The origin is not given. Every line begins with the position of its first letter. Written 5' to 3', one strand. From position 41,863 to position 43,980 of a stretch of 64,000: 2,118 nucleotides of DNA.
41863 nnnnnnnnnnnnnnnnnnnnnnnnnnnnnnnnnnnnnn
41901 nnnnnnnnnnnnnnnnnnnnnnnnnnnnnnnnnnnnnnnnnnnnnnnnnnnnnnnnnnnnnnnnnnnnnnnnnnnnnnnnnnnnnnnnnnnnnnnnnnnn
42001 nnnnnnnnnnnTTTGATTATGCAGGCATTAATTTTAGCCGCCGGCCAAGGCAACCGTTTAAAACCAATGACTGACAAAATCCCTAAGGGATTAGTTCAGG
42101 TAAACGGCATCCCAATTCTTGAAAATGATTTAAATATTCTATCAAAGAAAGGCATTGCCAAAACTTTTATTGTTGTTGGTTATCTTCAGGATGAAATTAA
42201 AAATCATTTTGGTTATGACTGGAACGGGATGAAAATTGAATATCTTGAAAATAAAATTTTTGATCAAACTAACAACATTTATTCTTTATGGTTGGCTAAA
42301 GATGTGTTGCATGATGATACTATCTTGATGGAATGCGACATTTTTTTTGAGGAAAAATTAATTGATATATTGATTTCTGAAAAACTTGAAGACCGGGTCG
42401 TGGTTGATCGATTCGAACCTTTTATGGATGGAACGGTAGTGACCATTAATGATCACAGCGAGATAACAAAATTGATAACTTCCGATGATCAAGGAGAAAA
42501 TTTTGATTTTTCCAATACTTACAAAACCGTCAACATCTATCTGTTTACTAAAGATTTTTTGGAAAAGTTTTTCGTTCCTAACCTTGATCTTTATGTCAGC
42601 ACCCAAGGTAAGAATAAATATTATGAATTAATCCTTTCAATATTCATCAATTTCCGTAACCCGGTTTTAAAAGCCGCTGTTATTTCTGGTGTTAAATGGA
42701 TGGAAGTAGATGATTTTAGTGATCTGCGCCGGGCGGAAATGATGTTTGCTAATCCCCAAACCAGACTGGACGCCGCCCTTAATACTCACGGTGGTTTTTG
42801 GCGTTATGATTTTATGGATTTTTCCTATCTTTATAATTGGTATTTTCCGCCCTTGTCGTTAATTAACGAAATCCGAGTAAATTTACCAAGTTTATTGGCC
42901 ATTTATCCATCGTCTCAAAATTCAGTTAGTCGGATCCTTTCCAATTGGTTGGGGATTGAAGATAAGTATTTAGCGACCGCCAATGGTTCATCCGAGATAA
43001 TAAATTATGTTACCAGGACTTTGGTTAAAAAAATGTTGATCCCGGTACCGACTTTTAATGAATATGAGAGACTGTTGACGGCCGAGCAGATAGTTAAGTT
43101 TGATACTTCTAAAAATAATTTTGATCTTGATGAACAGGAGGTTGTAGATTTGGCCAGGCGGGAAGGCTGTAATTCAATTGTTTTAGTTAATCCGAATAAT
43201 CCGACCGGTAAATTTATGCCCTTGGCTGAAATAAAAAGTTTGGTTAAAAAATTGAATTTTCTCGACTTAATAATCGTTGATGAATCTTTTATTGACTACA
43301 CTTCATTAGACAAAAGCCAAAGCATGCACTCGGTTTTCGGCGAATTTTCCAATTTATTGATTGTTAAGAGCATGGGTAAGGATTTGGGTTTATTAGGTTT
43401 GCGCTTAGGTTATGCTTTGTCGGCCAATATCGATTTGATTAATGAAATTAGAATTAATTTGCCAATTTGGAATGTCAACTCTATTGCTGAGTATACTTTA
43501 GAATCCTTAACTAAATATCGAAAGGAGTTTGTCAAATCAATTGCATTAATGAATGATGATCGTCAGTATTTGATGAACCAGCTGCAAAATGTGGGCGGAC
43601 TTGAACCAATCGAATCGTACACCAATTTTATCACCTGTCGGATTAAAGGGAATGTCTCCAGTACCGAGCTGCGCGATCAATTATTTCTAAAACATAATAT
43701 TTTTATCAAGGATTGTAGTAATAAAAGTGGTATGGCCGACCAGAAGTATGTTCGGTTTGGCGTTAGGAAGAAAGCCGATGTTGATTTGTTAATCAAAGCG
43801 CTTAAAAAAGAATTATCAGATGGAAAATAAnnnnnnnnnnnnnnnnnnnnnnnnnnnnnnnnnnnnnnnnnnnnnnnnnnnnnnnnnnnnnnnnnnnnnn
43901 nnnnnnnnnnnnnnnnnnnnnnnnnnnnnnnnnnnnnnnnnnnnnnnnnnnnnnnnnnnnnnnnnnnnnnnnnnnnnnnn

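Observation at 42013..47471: Fused LicC-like nucleotidyltransferase/CobD-like PLP enzyme + SAM methyltransferase + LicD + KpsC/KpsS-like protein: candidate de novo phospho-amino-alcohol (phosphocholine-like) decoration module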

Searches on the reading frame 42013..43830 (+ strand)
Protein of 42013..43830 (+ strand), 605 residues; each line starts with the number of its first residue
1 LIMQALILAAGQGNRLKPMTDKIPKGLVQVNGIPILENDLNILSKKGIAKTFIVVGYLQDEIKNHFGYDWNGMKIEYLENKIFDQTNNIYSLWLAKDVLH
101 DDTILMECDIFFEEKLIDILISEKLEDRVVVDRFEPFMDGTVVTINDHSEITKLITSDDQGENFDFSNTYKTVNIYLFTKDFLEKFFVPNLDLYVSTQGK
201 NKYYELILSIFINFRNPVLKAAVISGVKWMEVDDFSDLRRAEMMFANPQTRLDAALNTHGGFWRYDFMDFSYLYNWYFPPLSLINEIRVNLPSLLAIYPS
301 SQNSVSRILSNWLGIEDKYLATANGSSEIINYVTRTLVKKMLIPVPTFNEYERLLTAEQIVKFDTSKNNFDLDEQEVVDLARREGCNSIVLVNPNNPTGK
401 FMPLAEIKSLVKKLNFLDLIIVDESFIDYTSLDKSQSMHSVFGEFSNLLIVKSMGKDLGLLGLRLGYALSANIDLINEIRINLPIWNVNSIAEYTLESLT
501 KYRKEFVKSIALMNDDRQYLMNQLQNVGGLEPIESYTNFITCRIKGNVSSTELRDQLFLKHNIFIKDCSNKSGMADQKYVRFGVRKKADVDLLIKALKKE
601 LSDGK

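Call 3: search_protein_families(library=pfam, proteins=[window:42013-43830:+], max_evalue=0.01)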
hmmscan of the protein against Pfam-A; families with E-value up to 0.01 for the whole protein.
window:42013-43830:+ (605 aa): 4 families
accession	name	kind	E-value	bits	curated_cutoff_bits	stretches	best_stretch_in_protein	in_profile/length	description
PF00155.27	Aminotran_1_2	-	1.7e-27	97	19.7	1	312-596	54-360/361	Aminotransferase class I and II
PF00483.29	NTP_transferase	-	8.3e-10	39.1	21.2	1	5-120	2-121/245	Nucleotidyl transferase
PF12804.13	NTP_transf_3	-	2e-07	31.8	27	1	5-131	1-120/160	MobA-like NTP transferase domain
PF01128.25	IspD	-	0.002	18.4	27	1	4-60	2-55/221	2-C-methyl-D-erythritol 4-phosphate cytidylyltransferase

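Call 4: search_protein_families(library=ncbifam, proteins=[window:42013-43830:+], max_evalue=0.01)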
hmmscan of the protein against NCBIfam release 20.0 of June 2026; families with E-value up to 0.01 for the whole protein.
window:42013-43830:+ (605 aa): 85 families (the best 25 are shown)
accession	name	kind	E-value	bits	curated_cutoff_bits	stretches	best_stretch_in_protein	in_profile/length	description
TIGR01140.1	L_thr_O3P_dcar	equivalog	3.3e-51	174.4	290.55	1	263-598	15-331/331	threonine-phosphate decarboxylase CobD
TIGR01141.1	hisC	equivalog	1.7e-44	152.1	276.55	1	283-599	38-348/349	histidinol-phosphate transaminase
NF006225.0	PRK08354.1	equivalog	5.8e-32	111.3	288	1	257-599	6-314/318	putative aminotransferase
NF005915.1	PRK07908.1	equivalog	8e-31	107.6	360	1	276-598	23-332/332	Rv2231c family histidinol phosphate aminotransferase CobC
NF041313.1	UDPGP_AglF_Halo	equivalog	1.8e-26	93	400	1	3-161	1-162/234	UTP--glucose-1-phosphate uridylyltransferase AglF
NF002877.0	PRK03317.1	equivalog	6.9e-26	90.9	409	1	315-599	91-365/374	histidinol-phosphate transaminase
TIGR03992.1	Arch_glmU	subfamily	3.8e-25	88.6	292.1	1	3-185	1-175/393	bifunctional sugar-1-phosphate nucleotidylyltransferase/acetyltransferase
NF005021.0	PRK06425.1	equivalog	1.2e-24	87.1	353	1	333-602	74-332/335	histidinol-phosphate aminotransferase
NF003496.0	PRK05166.1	equivalog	1.3e-24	86.7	540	1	290-600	60-369/373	histidinol-phosphate transaminase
NF053748.1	bifunc_CobBC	exception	1.1e-23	83.6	950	1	267-597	482-796/797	bifunctional hydrogenobyrinic acid a,c-diamide synthase/histidinol phosphate aminotransferase CobBC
NF002878.0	PRK03321.1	subfamily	3.9e-21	75.2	374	1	293-598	49-346/352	histidinol-phosphate transaminase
NF002726.0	PRK02610.1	equivalog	5.1e-21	75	391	1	315-557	89-334/374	histidinol-phosphate transaminase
NF041364.1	GntC_guanitoxin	equivalog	8e-21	74.3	415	1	324-589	67-344/356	guanitoxin biosynthesis PLP-dependent (S)-gamma-hydroxy-L-arginine cyclodehydratase GntC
NF006014.0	PRK08153.1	equivalog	3e-20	72.4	510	1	308-602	76-365/370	pyridoxal phosphate-dependent aminotransferase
NF041135.1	IPPtranDIPPsyn_Thcocales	equivalog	2.8e-19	69.4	580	1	3-245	1-217/419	bifunctional L-myo-inositol-1-phosphate cytidylyltransferase/CDP-L-myo-inositol myo-inositolphosphotransferase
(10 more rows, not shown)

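Call 5: search_solved_structures(query=window:42013-43830:+, max_evalue=0.001, show_alignments=2)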
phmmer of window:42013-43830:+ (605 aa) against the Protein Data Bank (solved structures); distinct sequences matched with E-value up to 0.001: 56.
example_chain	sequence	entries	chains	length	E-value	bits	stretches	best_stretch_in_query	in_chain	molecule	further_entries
6oux_A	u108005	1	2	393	1.4e-38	136.2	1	288-605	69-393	Threonine phosphate decarboxylase-like enzyme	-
3ftb_A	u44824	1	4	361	1.5e-35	126.2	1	257-598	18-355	Histidinol-phosphate aminotransferase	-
8bj1_A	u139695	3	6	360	9e-25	90.6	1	275-598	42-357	histidinol-phosphate aminotransferase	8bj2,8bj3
8bj4_A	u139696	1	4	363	9.1e-25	90.6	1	275-598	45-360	histidinol-phosphate aminotransferase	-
3fkd_A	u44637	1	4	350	2.1e-20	76.1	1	298-599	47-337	L-threonine-O-3-phosphate decarboxylase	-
3ffh_A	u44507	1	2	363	2.6e-16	62.6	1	288-494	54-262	Histidinol-phosphate aminotransferase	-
1jyk_A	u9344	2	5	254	4.5e-16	61.9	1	3-111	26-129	CTP:phosphocholine Cytidylyltransferase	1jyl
3get_A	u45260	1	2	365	3.3e-15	59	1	295-568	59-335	Histidinol-phosphate aminotransferase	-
1fg3_A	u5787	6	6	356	1.7e-14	56.7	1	297-587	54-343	HISTIDINOL PHOSPHATE AMINOTRANSFERASE | HISTIDINOL-PHOSPHATE AMINOTRANSFERASE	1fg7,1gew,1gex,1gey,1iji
7szp_A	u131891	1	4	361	2.9e-14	55.9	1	380-585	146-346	Histidinol-phosphate aminotransferase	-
4wbt_A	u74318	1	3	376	7.6e-14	54.5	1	304-599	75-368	Probable histidinol-phosphate aminotransferase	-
3euc_A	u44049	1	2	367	1.1e-13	54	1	277-569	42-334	Histidinol-phosphate aminotransferase 2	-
1lc5_A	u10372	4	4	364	4.1e-13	52.1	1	267-601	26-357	L-Threonine-O-3-Phosphate Decarboxylase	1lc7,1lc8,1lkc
3p1t_A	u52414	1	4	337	3.5e-12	49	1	306-600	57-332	Putative histidinol-phosphate aminotransferase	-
1h1c_A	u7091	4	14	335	2.5e-10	42.9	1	279-543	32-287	HISTIDINOL-PHOSPHATE AMINOTRANSFERASE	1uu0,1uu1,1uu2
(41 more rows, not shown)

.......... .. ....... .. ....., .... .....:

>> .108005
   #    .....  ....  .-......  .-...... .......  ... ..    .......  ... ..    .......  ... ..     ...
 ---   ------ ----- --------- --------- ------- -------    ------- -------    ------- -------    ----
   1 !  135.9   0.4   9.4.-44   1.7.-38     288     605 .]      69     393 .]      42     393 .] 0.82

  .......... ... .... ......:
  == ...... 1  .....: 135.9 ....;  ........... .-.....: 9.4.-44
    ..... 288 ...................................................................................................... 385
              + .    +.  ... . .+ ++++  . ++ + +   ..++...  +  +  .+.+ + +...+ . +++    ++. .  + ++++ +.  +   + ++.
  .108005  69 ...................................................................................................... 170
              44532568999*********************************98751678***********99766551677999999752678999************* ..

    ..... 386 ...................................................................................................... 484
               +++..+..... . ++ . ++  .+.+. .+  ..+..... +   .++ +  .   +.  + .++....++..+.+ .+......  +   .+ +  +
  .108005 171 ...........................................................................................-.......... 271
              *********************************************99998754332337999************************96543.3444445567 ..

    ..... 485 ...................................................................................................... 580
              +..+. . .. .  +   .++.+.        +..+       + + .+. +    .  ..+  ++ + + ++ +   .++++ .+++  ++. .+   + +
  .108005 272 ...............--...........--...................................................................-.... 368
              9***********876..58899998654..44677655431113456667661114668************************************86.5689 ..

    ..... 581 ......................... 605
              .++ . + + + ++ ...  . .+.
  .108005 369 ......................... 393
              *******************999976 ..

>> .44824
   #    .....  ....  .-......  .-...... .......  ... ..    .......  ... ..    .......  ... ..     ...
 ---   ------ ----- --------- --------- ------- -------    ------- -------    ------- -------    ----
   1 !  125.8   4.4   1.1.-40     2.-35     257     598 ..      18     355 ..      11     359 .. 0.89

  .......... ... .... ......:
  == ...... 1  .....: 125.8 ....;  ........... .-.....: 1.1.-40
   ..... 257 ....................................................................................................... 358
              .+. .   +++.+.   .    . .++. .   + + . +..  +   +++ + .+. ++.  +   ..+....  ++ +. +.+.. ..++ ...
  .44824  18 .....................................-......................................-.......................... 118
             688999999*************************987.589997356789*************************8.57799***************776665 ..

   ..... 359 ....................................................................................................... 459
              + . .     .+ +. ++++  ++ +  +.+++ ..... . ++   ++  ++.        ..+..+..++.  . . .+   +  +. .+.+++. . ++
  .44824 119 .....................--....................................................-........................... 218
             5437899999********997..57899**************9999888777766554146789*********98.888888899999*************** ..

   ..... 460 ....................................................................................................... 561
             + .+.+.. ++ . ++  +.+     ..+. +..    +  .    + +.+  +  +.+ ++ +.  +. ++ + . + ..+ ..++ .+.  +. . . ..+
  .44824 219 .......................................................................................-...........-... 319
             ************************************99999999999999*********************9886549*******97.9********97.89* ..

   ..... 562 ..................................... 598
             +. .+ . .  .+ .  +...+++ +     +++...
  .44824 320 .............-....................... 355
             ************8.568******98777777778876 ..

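Call 13: find_homologous_proteins(query=window:42013-43830:+, max_evalue=1e-10)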
Query window:42013-43830:+ (605 aa): 5127 proteins with E <= 1e-10 among 8000 candidates; the best 120 are listed.
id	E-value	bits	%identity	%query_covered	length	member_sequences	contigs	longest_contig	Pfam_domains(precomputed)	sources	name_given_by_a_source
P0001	0.0e+0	1347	100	100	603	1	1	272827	PF00483.30,PF00155.28,PF12804.14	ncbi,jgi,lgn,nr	ncbi:MAG: aminotransferase class I/II-fold pyridoxal phosphate-dependent enzyme [Patescibacteria gro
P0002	4.7e-224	764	57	99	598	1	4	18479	PF00483.30,PF00155.28,PF12804.14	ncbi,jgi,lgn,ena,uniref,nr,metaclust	ncbi:MAG: hypothetical protein A2493_01855 [Candidatus Magasanikbacteria bacterium RIFOXYC12_FULL_33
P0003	1.5e-223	762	57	99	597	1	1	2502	PF00483.30,PF00155.28,PF12804.14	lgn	-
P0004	9.8e-223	759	57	99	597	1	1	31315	PF00483.30,PF00155.28,PF12804.14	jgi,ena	-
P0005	2.2e-221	755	57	99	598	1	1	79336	PF00483.30,PF00155.28,PF12804.14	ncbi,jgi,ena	ncbi:MAG: aminotransferase class I/II-fold pyridoxal phosphate-dependent enzyme [Candidatus Magasani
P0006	7.5e-221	753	58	99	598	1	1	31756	PF00483.30,PF00155.28,PF12804.14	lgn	-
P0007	2.3e-219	748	56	99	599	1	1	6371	PF00483.30,PF00155.28,PF12804.14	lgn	-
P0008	8.6e-218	743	56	99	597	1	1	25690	PF00483.30,PF00155.28,PF12804.14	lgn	-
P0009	3.3e-206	705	54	99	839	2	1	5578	PF13847.13,PF00483.30,PF13489.13,PF02353.27,PF00155.28,PF13649.13,PF01209.25,PF08241.19,PF08242.19,PF12804.14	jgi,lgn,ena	-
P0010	2.5e-203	695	52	99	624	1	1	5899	PF00483.30,PF00155.28,PF12804.14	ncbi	-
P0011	2.2e-202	692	53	99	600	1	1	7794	PF00483.30,PF00155.28,PF12804.14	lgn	-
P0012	1.5e-188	646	47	100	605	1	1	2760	PF00483.30,PF00155.28,PF12804.14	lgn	-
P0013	2.4e-181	623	49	99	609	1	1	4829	PF00483.30,PF00155.28,PF12804.14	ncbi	ncbi:MAG: aminotransferase class I/II-fold pyridoxal phosphate-dependent enzyme [Candidatus Hodarcha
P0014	1.5e-177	610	48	99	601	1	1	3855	PF00483.30,PF00155.28,PF12804.14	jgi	-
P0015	3.1e-176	606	46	99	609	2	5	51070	PF00483.30,PF00155.28,PF12804.14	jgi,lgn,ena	-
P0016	8.0e-176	604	47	99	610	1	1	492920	PF00483.30,PF00155.28,PF12804.14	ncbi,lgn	ncbi:MAG: aminotransferase class I/II-fold pyridoxal phosphate-dependent enzyme [Promethearchaeota a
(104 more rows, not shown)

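Call 21: find_related_loci(query=A1, collection=genome_contigs, flank=10000)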
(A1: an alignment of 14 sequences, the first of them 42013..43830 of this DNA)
Query A1 (605 aa) in genome_contigs; peptide patterns used: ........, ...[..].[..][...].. (x = any residue, [..] = any of these).
599 stretches matched a pattern (row limit reached: there are more); 593 encode a relative of the query (tblastn E <= 1e-3); the best 80 are kept; 80 distinct loci.
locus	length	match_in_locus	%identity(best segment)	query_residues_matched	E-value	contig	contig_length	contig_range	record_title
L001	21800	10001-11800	44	3-599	3e-166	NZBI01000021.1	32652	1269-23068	MAG: Nanoarchaeota archaeon isolate ARS1403 MHASMcontig_142096, whole genome shotgun sequence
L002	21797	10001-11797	42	3-599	3e-148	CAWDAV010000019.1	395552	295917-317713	MAG: Candidatus Bathyarchaeota archaeon isolate MFD01872.bin.1.202 genome assembly, contig: contig_60464, whole genome s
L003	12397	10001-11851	40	3-599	1e-147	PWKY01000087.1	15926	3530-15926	MAG: Thermoplasmata archaeon isolate CSSed10_214 CS-Sed10-C7611, whole genome shotgun sequence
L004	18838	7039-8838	41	3-603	2e-159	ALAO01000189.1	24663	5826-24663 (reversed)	MAG: Solidesulfovibrio magneticus str. Maddingley MBC34 contig_403.189, whole genome shotgun sequence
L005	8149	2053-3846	38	2-597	9e-144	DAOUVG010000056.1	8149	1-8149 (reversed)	MAG TPA_asm: Dehalococcoidales bacterium isolate CSMAG_843 CSMAG_843_k141_346093_length_8149_cov_9.0000, whole genome sh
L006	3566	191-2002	38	2-603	1e-144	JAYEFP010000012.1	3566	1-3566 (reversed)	MAG: Candidatus Bipolaricaulota bacterium isolate MAG269 MAG269_12, whole genome shotgun sequence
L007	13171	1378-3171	39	2-597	4e-138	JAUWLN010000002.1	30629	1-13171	MAG: Dehalococcoidia bacterium isolate CSMAG_2373 CSMAG_2373_k141_372417_length_30629_cov_6.9538, whole genome shotgun s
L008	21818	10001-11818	38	2-605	3e-137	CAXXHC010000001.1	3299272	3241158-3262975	MAG: Myxococcota bacterium isolate df99fd88-303e-4d73-b9e8-6fd6d014d839 genome assembly, contig: contig_1, whole genome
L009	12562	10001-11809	36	1-601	9e-136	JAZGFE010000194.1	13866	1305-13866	MAG: Nannocystaceae bacterium isolate SCS4bin.39 SCS4bin.39_194, whole genome shotgun sequence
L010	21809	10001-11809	35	2-602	1e-135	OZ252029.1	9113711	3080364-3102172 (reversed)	MAG: Bryobacterales bacterium isolate af10eb97-6721-4eea-95a9-6ff168b1dfda genome assembly, chromosome: 1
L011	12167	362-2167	40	3-599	7e-133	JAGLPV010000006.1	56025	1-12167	MAG: Candidatus Aenigmatarchaeota archaeon isolate RS_8_22 ROV157_8.bin.22.fa_6, whole genome shotgun sequence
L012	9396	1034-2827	38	2-597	1e-132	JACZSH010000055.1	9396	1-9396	MAG: Chloroflexota bacterium isolate B10T3L11 B10T3L11_NODE8603, whole genome shotgun sequence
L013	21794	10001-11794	36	4-599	2e-132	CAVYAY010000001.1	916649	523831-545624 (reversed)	MAG: uncultured Chloroflexia bacterium isolate MFD04944.bin.2.8 genome assembly, contig: contig_15767, whole genome shot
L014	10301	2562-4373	37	3-602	4e-132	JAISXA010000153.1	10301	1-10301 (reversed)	MAG: Planctomycetota bacterium isolate Nc350_bin156 k119_470400, whole genome shotgun sequence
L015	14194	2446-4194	37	4-585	2e-131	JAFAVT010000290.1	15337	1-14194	MAG: Alphaproteobacteria bacterium isolate CP_BM_RX_43 BM_RX_k147_3861451, whole genome shotgun sequence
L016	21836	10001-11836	39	3-605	6e-131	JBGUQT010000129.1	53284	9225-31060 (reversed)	MAG: Treponema sp. isolate ruminal_MAG_133 ruminal_MAG_133_contig_0129, whole genome shotgun sequence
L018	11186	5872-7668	36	2-597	4e-130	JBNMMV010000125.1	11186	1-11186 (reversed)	MAG: Limisphaerales bacterium isolate 3300054976_80 Ga0535667_0010947, whole genome shotgun sequence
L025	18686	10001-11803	37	3-598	6e-127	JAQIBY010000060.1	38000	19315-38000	MAG: Bacteroidales bacterium isolate GH38 k119_98255, whole genome shotgun sequence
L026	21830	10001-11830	38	3-599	2e-126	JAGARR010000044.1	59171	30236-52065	MAG: Spirochaetaceae bacterium isolate RGIG8712 Water_deer_Colon-3__c419207, whole genome shotgun sequence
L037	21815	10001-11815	37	3-598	1e-124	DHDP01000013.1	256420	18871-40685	MAG TPA_asm: Treponema sp. UBA4873 UBA4873_contig_36, whole genome shotgun sequence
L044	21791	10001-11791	36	3-598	3e-122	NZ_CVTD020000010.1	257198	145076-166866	Herbinix hemicellulosilytica isolate T3/55T, whole genome shotgun sequence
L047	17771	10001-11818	37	3-599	1e-121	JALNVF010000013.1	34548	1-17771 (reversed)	MAG: Treponema sp. isolate SO_2016_CLC_T1 bin 29 scaffold00498_PH3_Jul14_2016, whole genome shotgun sequence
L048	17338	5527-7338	36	2-599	1e-121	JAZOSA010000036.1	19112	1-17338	MAG: Bacteroidales bacterium isolate T1900045549_YK20190243.MAGScoT_cleanbin_000011 SGB_7860_k141_2218593, whole genome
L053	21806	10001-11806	36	3-598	2e-121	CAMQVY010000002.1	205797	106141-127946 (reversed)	MAG TPA_asm: uncultured Rikenellaceae bacterium isolate ERR3139988_bin.11_metaWRAP_v1.3_MAG genome assembly, contig: ERZ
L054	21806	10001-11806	36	1-597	7e-121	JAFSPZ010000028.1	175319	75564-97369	MAG: Muribaculaceae bacterium isolate RGIG3368 Goat_Reticulum.Co__c818962, whole genome shotgun sequence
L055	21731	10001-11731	35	4-585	4e-121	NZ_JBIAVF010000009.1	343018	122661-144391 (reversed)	Streptomyces sp. NPDC001568 NPDC001568_121_A6.ctg-0009, whole genome shotgun sequence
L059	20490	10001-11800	36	3-598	2e-120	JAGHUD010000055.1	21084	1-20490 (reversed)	MAG: Candidatus Physcousia equi isolate E4_MB2_112 c_000000876076, whole genome shotgun sequence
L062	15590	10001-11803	37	2-601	7e-120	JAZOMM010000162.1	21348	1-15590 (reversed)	MAG: Christensenellaceae bacterium isolate T1900045647_YK20190341.MAGScoT_cleanbin_000015 SGB_8177_k141_265157, whole ge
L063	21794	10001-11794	37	1-598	1e-119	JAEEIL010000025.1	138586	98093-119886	MAG: Elusimicrobiaceae bacterium isolate Tb.RUG.145 k141_6406621_flag=0_multi=22.1729_len=138586, whole genome shotgun s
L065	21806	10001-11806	36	3-599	2e-119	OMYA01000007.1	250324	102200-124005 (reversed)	uncultured Bacteroidales bacterium isolate RUG079 genome assembly, contig: scaffold_47, whole genome shotgun sequence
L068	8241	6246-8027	36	3-599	2e-121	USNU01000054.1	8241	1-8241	uncultured Bacteroidales bacterium isolate UMGS1902 genome assembly, contig: NODE_3806_length_8241_cov_2.460054, whole g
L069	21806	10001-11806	35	3-598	4e-119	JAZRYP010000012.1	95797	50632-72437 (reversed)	MAG: Bacteroidaceae bacterium isolate T1900044949_TA20190002.MAGScoT_cleanbin_000064 SGB_3551_k141_1756673, whole genome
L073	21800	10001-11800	35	3-599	8e-119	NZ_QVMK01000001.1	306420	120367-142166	Bacteroides sp. 224 scaffold1_size306420, whole genome shotgun sequence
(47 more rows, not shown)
